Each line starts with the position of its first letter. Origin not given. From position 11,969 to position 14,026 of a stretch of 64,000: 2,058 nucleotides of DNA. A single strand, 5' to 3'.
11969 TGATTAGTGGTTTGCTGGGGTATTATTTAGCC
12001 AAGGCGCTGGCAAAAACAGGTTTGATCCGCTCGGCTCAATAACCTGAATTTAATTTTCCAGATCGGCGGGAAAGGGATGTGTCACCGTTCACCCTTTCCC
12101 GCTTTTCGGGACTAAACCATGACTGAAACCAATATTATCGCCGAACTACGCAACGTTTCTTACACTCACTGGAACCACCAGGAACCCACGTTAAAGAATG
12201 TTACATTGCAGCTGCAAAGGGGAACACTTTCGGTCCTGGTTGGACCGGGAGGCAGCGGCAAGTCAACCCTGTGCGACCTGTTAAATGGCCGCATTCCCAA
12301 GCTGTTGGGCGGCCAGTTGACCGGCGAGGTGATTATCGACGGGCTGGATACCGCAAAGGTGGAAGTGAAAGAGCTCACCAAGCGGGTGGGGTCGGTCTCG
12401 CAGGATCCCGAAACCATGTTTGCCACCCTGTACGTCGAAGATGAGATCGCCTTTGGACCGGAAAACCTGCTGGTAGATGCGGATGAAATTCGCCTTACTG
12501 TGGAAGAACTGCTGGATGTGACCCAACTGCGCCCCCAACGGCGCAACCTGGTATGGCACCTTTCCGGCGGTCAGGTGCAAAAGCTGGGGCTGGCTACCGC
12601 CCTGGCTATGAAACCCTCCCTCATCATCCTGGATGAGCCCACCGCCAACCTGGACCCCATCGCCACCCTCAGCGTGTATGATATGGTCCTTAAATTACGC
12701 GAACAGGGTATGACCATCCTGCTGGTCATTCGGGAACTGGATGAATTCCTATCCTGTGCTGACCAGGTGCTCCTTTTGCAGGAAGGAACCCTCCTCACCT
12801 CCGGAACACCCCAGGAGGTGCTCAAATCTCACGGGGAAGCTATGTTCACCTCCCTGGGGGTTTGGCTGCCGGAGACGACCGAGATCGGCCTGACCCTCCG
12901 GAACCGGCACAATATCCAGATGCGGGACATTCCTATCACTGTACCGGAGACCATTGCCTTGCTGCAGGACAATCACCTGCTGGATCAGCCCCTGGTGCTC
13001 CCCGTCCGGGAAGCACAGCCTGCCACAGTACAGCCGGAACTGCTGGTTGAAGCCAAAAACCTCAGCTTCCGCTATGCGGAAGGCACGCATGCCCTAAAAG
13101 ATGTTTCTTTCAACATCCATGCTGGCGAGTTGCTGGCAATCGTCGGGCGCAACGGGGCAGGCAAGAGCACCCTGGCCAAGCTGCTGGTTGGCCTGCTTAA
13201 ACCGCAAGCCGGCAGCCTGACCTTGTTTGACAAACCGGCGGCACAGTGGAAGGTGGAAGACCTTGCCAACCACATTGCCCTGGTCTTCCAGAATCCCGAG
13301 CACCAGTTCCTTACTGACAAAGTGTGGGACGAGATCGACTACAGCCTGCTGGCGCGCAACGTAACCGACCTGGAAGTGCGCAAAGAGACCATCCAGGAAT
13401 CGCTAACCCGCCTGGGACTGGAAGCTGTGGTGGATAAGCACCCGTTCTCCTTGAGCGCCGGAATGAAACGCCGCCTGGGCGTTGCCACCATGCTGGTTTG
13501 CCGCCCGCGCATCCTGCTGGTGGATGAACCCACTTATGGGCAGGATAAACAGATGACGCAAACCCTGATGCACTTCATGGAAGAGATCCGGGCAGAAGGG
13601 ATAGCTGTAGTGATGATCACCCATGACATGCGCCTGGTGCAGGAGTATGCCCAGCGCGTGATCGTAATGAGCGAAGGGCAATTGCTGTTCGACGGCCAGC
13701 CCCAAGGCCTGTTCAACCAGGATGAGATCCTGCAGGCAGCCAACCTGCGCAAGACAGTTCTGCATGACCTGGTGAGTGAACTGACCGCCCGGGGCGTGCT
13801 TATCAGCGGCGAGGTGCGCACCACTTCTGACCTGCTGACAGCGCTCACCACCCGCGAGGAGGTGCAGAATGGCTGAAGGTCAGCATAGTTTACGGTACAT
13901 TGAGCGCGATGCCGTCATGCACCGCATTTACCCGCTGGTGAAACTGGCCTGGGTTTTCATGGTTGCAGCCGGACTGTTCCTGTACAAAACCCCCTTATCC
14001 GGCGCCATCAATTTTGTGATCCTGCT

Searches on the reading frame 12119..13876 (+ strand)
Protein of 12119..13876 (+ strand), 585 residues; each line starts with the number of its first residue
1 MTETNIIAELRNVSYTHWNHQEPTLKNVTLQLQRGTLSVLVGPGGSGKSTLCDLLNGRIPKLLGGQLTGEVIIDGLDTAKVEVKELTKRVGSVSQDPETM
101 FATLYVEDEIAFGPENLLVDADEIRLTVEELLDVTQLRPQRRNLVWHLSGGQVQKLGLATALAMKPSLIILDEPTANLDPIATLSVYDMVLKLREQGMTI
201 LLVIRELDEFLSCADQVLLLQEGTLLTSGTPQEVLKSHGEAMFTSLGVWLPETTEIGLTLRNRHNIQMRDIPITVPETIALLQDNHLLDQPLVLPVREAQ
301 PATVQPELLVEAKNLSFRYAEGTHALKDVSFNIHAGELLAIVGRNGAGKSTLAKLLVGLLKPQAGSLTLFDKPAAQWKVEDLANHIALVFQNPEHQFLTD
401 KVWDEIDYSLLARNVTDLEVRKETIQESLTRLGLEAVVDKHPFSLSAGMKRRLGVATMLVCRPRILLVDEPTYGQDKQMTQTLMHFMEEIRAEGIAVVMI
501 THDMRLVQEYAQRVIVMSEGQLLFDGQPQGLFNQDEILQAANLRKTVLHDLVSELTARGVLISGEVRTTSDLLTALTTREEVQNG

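Call 4: search_protein_families(library=pfam, proteins=[window:12119-13876:+])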
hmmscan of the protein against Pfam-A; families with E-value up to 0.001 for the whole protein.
window:12119-13876:+ (585 aa): 16 families
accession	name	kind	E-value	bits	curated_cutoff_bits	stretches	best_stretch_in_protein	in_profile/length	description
PF00005.33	ABC_tran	-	1.2e-59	201.3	25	2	326-472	1-136/137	ABC transporter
PF13304.12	AAA_21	-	4.9e-19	69.9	27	1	442-507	235-303/304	AAA domain, putative AbiEii toxin, Type IV TA system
PF02463.25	SMC_N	-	3.7e-10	40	40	1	30-205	20-198/220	RecF/RecN/SMC N terminal domain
PF13401.12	AAA_22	-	3.6e-09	37.5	27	1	337-416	6-67/130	AAA domain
PF13555.12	AAA_29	-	1.1e-08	35.2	27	0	25-53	12-40/61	P-loop containing region of AAA domain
PF03193.22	RsgA_GTPase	-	5.7e-07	30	30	0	20-58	92-129/174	RsgA GTPase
PF13175.12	AAA_15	-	2e-06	28.1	32.1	0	327-363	15-50/374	AAA ATPase domain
PF13481.12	AAA_25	-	3.9e-06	27.1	27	0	21-52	18-50/195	AAA domain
PF13476.12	AAA_23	-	4.1e-06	28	27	0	327-356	11-39/201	AAA domain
PF00004.35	AAA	-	2.5e-05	25.2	21.2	0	341-413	3-73/131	ATPase family associated with various cellular activities (AAA)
PF13191.12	AAA_16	-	2.8e-05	25.1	32.6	0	334-470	22-140/167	AAA ATPase domain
PF13604.12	AAA_30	-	5.1e-05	23.5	27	0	338-500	20-122/191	AAA domain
PF13238.12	AAA_18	-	0.00014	22.8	29.4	0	40-65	3-25/128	AAA domain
PF24883.2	NPHP3_N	-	0.00015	22.4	24.8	0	336-364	22-50/164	Nephrocystin 3, N-terminal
PF20720.3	nSTAND3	-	0.00032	20.8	27.2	0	333-360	14-41/155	Novel STAND NTPase 3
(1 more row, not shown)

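Call 20: search_protein_families(library=ncbifam, proteins=[window:12119-13876:+], max_evalue=0.001)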
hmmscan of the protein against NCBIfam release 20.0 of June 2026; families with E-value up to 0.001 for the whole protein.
window:12119-13876:+ (585 aa): 197 families (the best 25 are shown)
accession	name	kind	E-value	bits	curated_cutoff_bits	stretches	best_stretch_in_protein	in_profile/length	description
TIGR04520.1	ECF_ATPase_1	equivalog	5.9e-120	399.7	315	2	310-576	1-268/269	energy-coupling factor transporter ATPase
TIGR04521.1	ECF_ATPase_2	equivalog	1.5e-119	398.2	330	2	311-576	2-277/279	energy-coupling factor transporter ATPase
NF010156.0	PRK13635.1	equivalog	3.6e-98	328.1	392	2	309-577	5-273/279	energy-coupling factor ABC transporter ATP-binding protein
NF010157.0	PRK13636.1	equivalog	6.3e-94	314.3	463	2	307-561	3-259/285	cobalt transporter ATP-binding subunit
NF010158.0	PRK13637.1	equivalog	5.1e-93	311.3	390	2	311-570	4-271/287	energy-coupling factor transporter ATPase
NF010171.0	PRK13652.1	equivalog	8.2e-92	307.2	476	2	309-563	3-257/277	cobalt transporter ATP-binding subunit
NF010155.0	PRK13634.1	equivalog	1.3e-91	306.9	413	2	21-283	19-280/290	energy-coupling factor ABC transporter ATP-binding protein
NF010167.0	PRK13648.1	subfamily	7.7e-85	284.5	241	2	309-541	7-239/269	energy-coupling factor transporter ATPase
NF010166.0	PRK13646.1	equivalog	2.6e-82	276.3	458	2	310-541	3-243/286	energy-coupling factor transporter ATPase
TIGR01166.1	cbiO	subfamily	3.1e-81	271.4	211.8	2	319-506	1-189/190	cobalt ABC transporter, ATP-binding protein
TIGR02673.1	FtsE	equivalog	3.2e-75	252.4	264.85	2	310-521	2-214/214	cell division ATP-binding protein FtsE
NF010068.0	PRK13548.1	equivalog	3.3e-75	252.6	261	2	309-549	5-248/261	heme ABC transporter ATP-binding protein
NF010170.0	PRK13651.1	equivalog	2.5e-74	250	432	3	378-577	99-297/308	cobalt transporter ATP-binding subunit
NF010153.0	PRK13631.1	equivalog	6.5e-74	248.8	463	2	303-558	15-290/320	cobalt transporter ATP-binding subunit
TIGR03375.1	type_I_sec_LssB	subfamily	8.4e-73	245.8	693.1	2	310-533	466-690/696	type I secretion system permease/ATPase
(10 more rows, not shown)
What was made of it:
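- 12119..13876 (+): Fused double ECF ATPase (YkoD-like). two ABC_tran domains (call 4); TIGR04520/TIGR04521 (call 20)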
